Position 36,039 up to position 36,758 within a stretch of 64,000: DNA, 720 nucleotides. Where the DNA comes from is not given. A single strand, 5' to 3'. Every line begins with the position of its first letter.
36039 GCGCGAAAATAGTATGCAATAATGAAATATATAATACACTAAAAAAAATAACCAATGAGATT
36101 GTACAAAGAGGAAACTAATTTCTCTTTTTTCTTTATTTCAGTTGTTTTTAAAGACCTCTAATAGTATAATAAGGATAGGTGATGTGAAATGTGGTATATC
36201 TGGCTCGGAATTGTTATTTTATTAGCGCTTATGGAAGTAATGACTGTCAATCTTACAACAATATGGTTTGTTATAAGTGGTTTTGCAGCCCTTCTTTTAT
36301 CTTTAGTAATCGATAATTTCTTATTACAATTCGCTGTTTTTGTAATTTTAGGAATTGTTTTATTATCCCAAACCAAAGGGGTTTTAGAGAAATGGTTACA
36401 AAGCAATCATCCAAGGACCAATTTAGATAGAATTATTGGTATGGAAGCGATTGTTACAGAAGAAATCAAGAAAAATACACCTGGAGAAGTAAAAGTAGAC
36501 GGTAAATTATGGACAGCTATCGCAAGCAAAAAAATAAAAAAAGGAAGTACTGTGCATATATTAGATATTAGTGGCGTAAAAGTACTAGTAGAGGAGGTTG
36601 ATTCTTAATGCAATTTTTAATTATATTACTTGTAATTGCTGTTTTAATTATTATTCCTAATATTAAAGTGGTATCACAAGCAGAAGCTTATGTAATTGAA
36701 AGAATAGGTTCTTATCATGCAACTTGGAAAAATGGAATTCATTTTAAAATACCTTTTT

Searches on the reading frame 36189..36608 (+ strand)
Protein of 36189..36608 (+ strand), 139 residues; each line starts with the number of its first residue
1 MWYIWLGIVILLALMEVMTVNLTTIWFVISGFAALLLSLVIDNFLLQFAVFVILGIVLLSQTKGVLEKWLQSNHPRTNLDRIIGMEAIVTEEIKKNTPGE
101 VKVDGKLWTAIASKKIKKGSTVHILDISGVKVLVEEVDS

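Call 15: search_protein_families(library=pfam, proteins=[window:36189-36608:+], max_evalue=0.001)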
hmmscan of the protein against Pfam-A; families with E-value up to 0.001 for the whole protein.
window:36189-36608:+ (139 aa): 1 family
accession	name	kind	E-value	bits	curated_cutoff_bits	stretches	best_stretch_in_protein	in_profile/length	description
PF01957.25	NfeD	-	1.2e-12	48.3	29.1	1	80-135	2-56/57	NfeD-like C-terminal, partner-binding domain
